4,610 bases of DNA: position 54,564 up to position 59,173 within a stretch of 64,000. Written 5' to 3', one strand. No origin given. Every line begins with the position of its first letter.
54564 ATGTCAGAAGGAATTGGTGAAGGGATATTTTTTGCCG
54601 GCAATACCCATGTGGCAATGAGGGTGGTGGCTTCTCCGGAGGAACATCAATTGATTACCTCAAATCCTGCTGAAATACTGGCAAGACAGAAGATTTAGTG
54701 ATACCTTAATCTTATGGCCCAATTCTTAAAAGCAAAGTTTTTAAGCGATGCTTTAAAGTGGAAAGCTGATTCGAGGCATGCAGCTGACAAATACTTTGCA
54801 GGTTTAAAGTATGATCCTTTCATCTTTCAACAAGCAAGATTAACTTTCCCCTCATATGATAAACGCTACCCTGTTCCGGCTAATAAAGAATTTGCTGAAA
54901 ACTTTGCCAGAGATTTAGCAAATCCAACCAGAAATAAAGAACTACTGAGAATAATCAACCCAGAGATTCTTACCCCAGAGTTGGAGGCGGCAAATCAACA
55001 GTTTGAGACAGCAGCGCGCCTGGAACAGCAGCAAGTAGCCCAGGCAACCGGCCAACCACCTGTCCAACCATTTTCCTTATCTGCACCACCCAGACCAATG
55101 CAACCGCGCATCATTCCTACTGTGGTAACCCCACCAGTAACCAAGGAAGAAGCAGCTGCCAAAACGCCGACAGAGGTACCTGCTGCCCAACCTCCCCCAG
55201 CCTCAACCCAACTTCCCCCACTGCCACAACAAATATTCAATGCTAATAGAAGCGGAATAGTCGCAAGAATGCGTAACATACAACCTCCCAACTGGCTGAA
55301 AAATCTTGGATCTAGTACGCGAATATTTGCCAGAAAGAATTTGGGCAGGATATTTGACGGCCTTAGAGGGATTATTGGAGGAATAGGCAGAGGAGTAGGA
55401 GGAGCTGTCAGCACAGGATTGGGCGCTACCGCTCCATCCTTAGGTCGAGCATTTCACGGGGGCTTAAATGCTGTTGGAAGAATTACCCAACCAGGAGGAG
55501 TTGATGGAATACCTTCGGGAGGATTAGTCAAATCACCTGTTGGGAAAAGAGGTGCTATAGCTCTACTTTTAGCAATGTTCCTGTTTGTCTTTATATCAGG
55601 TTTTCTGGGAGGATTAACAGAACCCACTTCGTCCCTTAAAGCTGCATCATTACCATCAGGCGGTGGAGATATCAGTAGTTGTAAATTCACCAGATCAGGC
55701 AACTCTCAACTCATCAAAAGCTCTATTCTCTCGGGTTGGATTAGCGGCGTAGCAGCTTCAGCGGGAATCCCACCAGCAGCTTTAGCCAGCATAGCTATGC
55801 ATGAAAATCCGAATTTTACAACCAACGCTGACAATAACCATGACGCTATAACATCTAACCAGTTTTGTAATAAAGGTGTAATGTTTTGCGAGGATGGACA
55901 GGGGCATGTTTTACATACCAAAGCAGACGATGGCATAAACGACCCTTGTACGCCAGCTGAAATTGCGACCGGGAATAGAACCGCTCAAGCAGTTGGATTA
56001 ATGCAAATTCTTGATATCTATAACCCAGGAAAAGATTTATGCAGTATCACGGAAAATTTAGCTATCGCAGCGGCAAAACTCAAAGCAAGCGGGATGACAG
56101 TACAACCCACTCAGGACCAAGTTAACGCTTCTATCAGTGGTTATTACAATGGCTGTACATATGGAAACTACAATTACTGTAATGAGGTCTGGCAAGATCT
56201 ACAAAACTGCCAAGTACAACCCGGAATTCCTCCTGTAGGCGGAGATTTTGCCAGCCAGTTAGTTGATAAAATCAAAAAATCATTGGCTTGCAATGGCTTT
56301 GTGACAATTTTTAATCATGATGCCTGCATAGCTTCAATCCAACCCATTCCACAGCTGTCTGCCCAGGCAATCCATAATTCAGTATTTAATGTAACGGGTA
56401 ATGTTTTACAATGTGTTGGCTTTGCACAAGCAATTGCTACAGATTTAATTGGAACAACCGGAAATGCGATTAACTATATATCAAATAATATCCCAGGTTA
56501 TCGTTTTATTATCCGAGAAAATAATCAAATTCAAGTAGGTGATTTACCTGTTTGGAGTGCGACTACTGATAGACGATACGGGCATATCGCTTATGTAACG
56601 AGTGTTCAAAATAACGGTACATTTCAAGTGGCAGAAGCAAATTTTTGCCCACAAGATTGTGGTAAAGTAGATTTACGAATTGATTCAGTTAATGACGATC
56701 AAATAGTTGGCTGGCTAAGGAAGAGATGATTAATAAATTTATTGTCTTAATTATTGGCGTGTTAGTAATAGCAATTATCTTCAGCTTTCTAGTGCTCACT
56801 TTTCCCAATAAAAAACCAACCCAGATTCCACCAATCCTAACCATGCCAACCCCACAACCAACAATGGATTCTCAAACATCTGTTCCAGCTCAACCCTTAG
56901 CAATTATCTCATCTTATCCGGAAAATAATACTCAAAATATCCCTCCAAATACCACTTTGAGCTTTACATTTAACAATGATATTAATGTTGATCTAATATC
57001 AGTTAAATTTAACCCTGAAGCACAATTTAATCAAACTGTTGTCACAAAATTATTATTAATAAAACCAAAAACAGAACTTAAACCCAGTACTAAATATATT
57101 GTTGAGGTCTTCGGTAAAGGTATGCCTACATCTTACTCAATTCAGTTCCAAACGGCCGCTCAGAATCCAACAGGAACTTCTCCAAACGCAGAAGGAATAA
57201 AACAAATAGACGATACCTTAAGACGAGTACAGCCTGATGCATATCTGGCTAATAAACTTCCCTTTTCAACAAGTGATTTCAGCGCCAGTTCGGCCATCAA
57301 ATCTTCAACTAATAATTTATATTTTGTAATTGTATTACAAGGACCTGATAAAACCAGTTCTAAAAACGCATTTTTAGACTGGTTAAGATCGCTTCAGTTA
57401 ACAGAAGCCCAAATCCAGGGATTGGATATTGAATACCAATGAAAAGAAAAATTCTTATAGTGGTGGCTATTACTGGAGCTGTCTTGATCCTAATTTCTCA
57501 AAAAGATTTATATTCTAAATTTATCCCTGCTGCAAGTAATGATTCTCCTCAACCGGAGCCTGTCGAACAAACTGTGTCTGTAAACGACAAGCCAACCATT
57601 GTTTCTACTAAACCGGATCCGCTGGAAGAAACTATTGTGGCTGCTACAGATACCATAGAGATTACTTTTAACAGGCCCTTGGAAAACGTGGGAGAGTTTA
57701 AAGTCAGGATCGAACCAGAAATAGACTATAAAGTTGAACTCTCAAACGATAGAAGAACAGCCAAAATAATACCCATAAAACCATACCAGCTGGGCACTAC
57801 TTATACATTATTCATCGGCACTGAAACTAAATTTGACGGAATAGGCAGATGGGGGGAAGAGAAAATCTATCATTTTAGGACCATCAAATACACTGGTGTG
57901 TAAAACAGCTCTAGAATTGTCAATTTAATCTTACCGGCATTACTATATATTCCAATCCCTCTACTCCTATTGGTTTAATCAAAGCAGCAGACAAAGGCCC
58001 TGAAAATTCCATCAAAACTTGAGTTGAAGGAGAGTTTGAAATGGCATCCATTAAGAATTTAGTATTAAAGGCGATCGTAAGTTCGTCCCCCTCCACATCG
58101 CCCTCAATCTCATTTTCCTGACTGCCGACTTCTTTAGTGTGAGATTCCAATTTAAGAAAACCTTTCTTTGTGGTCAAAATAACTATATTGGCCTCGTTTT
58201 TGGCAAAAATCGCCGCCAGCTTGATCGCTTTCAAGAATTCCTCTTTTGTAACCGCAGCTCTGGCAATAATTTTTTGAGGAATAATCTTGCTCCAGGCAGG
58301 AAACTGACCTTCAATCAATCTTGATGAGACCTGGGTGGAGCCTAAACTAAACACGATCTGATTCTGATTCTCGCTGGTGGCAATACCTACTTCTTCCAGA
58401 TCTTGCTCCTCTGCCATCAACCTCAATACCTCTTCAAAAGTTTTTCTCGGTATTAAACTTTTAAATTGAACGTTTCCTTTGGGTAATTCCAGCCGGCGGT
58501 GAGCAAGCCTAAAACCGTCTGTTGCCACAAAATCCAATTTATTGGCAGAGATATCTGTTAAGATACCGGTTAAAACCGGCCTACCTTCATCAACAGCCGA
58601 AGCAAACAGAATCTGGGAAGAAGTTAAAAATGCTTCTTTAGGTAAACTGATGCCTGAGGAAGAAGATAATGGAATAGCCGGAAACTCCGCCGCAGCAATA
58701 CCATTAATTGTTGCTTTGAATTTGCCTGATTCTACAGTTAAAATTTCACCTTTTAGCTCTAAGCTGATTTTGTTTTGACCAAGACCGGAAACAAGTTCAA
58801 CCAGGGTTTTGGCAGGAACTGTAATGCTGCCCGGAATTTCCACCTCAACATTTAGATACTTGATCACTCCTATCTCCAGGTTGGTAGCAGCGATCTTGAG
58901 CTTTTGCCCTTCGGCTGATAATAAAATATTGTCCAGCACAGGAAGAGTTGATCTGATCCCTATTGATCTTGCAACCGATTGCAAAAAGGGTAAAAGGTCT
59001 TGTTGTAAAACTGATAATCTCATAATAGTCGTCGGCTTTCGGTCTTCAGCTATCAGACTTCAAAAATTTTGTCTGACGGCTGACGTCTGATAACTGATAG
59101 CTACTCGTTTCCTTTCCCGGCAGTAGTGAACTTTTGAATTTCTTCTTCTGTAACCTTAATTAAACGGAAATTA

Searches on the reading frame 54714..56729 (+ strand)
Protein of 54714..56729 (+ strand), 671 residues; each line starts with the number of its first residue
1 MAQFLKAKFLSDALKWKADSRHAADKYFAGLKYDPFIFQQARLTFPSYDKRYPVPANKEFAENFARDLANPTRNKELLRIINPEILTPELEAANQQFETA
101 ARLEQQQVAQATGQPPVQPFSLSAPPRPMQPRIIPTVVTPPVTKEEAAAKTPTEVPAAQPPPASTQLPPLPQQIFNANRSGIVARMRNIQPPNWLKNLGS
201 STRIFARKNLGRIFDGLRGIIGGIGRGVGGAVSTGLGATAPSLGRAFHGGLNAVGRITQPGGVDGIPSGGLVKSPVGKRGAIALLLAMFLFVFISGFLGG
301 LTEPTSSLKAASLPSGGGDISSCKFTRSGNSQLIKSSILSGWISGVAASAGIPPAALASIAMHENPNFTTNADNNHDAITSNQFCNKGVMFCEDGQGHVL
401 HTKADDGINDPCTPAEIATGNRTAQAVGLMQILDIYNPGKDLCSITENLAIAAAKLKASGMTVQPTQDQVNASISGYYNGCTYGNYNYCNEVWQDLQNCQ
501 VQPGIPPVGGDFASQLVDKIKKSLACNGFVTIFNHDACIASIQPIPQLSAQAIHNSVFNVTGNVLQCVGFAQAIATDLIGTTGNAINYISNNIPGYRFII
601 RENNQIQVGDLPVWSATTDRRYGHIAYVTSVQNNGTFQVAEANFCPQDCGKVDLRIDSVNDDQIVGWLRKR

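Call 100: search_protein_families(library=pfam, proteins=[window:54714-56729:+], max_evalue=0.001)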
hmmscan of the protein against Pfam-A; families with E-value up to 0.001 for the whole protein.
window:54714-56729:+ (671 aa): 1 family
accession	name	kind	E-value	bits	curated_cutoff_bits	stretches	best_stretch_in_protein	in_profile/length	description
PF05257.22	CHAP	-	2.6e-12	47.5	26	1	565-643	9-81/81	CHAP domain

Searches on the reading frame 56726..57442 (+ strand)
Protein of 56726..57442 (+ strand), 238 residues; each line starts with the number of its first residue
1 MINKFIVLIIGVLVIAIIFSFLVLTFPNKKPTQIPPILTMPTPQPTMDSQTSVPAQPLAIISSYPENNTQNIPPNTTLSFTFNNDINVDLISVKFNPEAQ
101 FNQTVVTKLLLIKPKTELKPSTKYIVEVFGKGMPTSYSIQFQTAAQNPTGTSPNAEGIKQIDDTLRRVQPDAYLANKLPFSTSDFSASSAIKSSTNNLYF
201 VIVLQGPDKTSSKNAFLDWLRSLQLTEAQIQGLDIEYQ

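Call 100: search_protein_families(library=pfam, proteins=[window:56726-57442:+], max_evalue=0.001)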
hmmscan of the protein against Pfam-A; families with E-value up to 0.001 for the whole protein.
window:56726-57442:+ (238 aa): 1 family
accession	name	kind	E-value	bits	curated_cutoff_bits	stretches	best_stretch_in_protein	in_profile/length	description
PF13205.12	Big_5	-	1e-07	33.1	23.6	1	56-128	3-83/105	Bacterial Ig-like domain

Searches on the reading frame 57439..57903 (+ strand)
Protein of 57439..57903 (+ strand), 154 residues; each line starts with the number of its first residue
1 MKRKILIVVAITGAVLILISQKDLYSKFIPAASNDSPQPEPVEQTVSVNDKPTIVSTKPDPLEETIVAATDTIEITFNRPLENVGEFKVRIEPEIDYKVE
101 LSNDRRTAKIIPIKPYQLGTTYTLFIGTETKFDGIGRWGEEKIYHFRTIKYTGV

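Call 100: search_protein_families(library=pfam, proteins=[window:57439-57903:+], max_evalue=0.001)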
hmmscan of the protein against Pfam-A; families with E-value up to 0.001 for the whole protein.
window:57439-57903:+ (154 aa): 1 family
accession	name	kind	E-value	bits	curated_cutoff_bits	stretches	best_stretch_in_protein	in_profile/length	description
PF13205.12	Big_5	-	1.8e-08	35.5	23.6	1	49-129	2-86/105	Bacterial Ig-like domain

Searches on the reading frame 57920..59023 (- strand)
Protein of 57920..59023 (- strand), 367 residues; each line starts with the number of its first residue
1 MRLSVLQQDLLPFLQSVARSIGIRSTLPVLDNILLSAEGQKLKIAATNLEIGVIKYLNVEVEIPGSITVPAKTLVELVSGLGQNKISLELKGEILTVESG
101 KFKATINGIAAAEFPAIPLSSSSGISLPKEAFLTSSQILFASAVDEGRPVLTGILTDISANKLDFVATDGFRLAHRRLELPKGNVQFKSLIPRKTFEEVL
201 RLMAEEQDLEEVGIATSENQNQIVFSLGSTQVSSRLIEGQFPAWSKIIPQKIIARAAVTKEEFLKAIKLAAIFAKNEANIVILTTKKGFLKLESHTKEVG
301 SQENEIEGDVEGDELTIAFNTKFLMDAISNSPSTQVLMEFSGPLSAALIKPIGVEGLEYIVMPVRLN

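Call 6: search_protein_families(library=pfam, proteins=[window:57920-59023:-], max_evalue=1)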
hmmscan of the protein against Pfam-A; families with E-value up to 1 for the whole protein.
window:57920-59023:- (367 aa): 3 families
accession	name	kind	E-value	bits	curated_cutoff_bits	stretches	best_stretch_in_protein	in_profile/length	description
PF02767.21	DNA_pol3_beta_2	-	1.8e-30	106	27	2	136-242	12-115/116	DNA polymerase III beta subunit, central domain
PF00712.24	DNA_pol3_beta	-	3.1e-29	102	24.4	2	1-118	1-120/120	DNA polymerase III beta subunit, N-terminal domain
PF02768.20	DNA_pol3_beta_3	-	1e-25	90.3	27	1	246-365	2-121/121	DNA polymerase III beta subunit, C-terminal domain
